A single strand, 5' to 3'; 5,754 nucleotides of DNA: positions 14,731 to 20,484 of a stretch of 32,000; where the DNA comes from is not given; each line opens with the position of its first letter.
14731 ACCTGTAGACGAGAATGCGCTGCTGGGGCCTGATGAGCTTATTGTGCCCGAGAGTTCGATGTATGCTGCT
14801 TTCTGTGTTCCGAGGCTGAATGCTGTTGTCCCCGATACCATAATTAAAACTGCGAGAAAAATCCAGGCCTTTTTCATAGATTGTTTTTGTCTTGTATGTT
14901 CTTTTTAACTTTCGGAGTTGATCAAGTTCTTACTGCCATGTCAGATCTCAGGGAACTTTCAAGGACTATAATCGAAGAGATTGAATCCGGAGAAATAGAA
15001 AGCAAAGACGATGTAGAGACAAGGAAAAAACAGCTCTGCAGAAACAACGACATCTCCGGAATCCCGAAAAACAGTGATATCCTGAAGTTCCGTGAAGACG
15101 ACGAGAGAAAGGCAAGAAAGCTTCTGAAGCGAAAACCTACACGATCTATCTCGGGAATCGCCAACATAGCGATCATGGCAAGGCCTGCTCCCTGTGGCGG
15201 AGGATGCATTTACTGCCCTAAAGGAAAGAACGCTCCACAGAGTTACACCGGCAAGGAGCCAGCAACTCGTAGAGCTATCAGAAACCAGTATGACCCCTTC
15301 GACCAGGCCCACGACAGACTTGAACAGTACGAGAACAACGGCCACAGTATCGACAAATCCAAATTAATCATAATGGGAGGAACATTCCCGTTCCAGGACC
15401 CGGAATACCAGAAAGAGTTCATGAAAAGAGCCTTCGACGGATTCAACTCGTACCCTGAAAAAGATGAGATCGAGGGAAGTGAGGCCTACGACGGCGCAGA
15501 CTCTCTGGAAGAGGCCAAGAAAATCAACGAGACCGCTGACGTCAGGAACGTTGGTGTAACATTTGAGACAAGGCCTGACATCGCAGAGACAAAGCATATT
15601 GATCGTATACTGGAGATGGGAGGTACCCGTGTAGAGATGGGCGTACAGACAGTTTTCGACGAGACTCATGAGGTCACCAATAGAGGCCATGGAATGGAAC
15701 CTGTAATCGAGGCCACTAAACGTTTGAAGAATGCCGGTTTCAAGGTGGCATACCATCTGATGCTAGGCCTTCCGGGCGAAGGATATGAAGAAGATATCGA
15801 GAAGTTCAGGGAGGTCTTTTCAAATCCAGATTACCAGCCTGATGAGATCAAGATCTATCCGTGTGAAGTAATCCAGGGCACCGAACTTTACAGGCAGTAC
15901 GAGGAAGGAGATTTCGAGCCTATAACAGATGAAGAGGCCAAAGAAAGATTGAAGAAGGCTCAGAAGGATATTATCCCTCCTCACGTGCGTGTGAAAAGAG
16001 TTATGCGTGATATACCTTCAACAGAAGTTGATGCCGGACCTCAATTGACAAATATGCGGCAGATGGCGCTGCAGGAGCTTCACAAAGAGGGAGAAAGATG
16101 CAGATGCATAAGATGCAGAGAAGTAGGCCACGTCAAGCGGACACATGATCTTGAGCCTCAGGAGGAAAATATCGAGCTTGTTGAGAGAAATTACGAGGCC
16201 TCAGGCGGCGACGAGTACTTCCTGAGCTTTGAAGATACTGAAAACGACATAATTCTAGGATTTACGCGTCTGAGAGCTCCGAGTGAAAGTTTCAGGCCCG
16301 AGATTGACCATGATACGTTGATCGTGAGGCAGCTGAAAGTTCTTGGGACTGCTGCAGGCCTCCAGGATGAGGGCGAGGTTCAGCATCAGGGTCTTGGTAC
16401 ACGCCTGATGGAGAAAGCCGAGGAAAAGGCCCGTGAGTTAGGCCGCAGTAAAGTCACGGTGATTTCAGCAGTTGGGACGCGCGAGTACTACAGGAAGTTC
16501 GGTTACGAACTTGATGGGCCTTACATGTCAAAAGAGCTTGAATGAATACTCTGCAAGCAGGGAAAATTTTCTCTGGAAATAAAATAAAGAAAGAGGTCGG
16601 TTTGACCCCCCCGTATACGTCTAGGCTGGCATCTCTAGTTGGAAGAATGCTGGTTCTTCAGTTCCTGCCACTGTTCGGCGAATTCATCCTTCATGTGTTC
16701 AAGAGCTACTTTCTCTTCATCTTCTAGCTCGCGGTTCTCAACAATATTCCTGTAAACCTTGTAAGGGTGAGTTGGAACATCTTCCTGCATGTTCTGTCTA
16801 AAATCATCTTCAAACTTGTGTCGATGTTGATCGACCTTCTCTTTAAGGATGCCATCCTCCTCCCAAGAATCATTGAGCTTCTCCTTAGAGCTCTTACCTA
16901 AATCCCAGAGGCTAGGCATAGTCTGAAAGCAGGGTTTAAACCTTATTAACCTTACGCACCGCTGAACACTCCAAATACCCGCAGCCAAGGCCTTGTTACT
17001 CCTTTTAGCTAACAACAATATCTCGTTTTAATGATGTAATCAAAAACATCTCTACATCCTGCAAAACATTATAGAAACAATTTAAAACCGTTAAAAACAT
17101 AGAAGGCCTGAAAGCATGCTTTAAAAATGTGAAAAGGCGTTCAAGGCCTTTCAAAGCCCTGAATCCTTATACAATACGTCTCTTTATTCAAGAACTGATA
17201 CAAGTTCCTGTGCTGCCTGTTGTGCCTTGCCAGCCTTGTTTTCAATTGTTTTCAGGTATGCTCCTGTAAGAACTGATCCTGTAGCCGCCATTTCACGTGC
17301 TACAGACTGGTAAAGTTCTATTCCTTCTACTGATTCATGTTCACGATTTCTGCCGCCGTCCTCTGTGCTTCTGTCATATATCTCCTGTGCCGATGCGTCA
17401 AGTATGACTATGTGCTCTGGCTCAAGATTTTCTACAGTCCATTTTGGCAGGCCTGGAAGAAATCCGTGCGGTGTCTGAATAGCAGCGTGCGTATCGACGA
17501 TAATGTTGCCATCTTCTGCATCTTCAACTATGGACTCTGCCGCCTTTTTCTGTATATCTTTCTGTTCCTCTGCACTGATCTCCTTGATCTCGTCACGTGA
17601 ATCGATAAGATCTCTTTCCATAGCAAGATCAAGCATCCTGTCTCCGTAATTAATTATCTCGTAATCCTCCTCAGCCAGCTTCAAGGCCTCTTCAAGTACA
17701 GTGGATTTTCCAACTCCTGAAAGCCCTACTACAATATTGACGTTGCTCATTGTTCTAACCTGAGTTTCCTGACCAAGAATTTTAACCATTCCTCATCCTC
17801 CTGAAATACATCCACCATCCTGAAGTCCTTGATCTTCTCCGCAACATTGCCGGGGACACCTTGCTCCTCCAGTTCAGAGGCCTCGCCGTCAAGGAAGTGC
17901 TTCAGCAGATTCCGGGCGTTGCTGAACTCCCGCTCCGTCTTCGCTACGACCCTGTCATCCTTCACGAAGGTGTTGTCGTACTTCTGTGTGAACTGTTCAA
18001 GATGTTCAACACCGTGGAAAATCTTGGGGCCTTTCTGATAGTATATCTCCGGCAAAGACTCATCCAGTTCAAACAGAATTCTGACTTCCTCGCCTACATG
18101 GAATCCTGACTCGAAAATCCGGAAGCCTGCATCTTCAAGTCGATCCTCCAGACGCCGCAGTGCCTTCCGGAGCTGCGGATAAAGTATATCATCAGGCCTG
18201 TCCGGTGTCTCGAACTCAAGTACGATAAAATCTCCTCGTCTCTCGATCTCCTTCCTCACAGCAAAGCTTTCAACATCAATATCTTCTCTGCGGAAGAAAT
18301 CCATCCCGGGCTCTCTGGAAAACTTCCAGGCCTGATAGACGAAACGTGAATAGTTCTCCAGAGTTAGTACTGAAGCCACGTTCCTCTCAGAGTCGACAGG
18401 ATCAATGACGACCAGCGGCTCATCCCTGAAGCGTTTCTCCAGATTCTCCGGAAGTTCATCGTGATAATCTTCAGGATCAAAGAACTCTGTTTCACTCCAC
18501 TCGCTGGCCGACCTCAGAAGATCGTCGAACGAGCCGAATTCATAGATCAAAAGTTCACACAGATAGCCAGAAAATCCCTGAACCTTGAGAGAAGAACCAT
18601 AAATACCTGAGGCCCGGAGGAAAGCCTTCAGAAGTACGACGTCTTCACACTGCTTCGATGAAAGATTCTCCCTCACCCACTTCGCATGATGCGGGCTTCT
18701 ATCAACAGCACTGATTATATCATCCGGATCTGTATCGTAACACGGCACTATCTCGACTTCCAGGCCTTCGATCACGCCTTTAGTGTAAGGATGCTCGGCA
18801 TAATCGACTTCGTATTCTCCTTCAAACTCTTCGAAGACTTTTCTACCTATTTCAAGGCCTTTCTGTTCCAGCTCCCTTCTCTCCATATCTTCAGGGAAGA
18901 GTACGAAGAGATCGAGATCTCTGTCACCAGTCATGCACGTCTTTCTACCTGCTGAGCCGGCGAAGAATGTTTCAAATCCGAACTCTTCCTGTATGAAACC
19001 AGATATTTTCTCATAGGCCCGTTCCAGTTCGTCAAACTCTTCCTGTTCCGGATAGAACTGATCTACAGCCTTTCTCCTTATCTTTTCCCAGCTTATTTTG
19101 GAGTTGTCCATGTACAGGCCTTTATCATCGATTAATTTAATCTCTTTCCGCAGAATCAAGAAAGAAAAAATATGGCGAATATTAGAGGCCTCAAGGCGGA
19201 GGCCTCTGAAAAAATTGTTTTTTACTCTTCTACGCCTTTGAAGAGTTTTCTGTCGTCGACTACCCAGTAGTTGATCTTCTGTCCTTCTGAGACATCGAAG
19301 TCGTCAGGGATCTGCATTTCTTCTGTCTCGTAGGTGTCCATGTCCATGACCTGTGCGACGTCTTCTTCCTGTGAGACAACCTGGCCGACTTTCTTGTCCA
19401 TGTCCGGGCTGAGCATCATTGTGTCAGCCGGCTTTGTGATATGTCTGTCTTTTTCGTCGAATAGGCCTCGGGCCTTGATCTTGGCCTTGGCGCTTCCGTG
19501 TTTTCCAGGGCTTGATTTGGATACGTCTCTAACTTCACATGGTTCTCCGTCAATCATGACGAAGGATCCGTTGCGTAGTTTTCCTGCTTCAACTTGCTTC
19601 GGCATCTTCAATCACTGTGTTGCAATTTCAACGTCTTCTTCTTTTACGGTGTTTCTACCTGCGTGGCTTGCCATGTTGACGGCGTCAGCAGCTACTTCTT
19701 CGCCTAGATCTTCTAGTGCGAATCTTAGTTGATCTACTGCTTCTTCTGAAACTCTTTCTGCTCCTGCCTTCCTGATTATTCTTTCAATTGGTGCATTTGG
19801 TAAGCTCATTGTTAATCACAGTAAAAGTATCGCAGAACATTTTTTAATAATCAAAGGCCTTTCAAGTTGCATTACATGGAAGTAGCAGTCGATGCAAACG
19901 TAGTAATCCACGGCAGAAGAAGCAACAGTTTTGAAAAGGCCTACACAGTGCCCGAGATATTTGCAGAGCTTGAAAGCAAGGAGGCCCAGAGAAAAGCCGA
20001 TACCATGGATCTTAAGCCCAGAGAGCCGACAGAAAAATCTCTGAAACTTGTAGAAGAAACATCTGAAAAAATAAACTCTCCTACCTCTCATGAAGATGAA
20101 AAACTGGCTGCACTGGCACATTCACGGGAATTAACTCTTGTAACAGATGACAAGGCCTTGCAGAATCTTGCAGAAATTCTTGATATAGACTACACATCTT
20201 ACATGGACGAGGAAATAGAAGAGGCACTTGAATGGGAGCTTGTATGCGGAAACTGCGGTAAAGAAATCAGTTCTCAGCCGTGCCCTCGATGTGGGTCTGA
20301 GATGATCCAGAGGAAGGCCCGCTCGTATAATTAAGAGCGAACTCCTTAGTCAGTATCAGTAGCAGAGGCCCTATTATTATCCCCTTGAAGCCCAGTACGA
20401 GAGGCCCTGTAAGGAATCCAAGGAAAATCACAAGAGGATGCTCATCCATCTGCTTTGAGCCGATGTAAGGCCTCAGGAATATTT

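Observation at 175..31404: Roughly 20-fold over-representation of the palindromic hexamer AGGCCT across genes and spacers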

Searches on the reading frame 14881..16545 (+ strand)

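Call 8: search_protein_families(library=pfam, proteins=[window:14881-16545:+], max_evalue=0.01)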
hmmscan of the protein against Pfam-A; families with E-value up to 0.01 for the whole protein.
window:14881-16545:+ (554 aa): 6 families
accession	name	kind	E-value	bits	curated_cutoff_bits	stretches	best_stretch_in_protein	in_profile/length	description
PF16199.10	Radical_SAM_C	-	2.8e-19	69.4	31.9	1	320-400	1-83/85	Radical_SAM C-terminal domain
PF04055.27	Radical_SAM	-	7.9e-19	68.9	29.5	1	105-304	7-158/166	Radical SAM superfamily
PF23613.1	ELP3_N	-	2.1e-12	47.2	27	1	26-90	4-70/70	ELP3 N-terminal domain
PF13673.13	Acetyltransf_10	-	1e-07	32.4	23.6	1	499-547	62-112/128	Acetyltransferase (GNAT) domain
PF13508.13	Acetyltransf_7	-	7.2e-06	26.7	27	1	499-543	39-83/84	Acetyltransferase (GNAT) domain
PF00583.31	Acetyltransf_1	-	8.1e-06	26.5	20.7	1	497-542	68-116/116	Acetyltransferase (GNAT) family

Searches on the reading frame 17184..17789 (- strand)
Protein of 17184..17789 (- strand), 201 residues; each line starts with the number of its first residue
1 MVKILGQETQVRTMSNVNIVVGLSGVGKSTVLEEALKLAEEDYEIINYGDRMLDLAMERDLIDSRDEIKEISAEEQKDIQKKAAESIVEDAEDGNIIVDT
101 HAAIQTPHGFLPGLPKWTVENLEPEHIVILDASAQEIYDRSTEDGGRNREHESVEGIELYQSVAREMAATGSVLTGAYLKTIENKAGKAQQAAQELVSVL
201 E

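Call 8: search_protein_families(library=pfam, proteins=[window:17184-17789:-], max_evalue=0.01)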
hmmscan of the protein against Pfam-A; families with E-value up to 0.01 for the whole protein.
window:17184-17789:- (201 aa): 6 families
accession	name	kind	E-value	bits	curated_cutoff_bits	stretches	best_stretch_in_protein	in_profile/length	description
PF13207.12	AAA_17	-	1.3e-34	119.9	27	1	21-157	1-135/136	AAA domain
PF13238.12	AAA_18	-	1.4e-12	48.6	29.4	1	19-151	2-118/128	AAA domain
PF13671.12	AAA_33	-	0.00031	21.5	27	1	19-142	3-116/143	AAA domain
PF13191.12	AAA_16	-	0.00053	21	32.6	1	16-77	25-88/167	AAA ATPase domain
PF13148.11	DUF3987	-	0.00081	19.1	27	1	8-93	29-114/364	Protein of unknown function (DUF3987)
PF13401.12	AAA_22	-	0.0077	17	27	0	19-58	9-33/130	AAA domain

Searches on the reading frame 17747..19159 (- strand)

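Call 8: search_protein_families(library=pfam, proteins=[window:17747-19159:-], max_evalue=0.01)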
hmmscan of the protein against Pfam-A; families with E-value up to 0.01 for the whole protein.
window:17747-19159:- (470 aa): 4 families
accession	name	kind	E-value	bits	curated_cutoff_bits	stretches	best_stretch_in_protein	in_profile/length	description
PF09249.16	tRNA_NucTransf2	-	1.5e-37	128.7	27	1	172-289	1-112/113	tRNA nucleotidyltransferase, second domain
PF21133.2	CAA_C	-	3.2e-25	88.9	22.2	1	311-444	5-136/144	CCA-adding enzyme, C-terminal domain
PF01909.29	NTP_transf_2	-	1.9e-06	28.6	21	1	51-155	3-90/93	Nucleotidyltransferase domain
PF18144.7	SMODS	-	0.0019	18.9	26.5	1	37-144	16-134/164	Second Messenger Oligonucleotide or Dinucleotide Synthetase domain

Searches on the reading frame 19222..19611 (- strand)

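Call 8: search_protein_families(library=pfam, proteins=[window:19222-19611:-], max_evalue=0.01)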
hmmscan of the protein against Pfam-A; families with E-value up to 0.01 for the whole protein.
window:19222-19611:- (129 aa): 2 families
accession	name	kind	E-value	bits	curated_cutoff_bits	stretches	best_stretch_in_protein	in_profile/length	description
PF21485.3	IF5A-like_N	-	2.1e-15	56.7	27.1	1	7-61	6-60/63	Translation initiation factor 5A-like, N-terminal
PF08207.18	EFP_N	-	5e-08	33.3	23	1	9-50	2-42/58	Elongation factor P (EF-P) KOW-like domain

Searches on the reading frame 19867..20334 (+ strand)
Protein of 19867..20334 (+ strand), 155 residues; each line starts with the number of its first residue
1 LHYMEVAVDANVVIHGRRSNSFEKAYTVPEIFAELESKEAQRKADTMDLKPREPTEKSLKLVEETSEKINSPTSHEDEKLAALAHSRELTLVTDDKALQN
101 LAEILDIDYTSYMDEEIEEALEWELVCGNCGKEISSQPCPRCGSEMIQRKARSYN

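Call 9: search_protein_families(library=pfam, proteins=[window:19867-20334:+], max_evalue=0.01)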
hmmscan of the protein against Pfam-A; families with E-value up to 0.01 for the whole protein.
window:19867-20334:+ (155 aa): 4 families
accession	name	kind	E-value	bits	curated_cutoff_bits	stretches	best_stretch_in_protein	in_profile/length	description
PF17146.10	PIN_6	-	2.9e-09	37.7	27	1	8-85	3-85/87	PIN domain of ribonuclease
PF12773.13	DZR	-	0.00057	20.4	27.3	1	126-150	14-37/45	Double zinc ribbon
PF09297.16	Zn_ribbon_NUD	-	0.0017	18.4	24.8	0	139-149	6-16/32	NADH pyrophosphatase zinc ribbon domain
PF01155.25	HypA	-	0.0047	17.4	28.9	1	119-148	65-98/112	Hydrogenase/urease nickel incorporation, metallochaperone, hypA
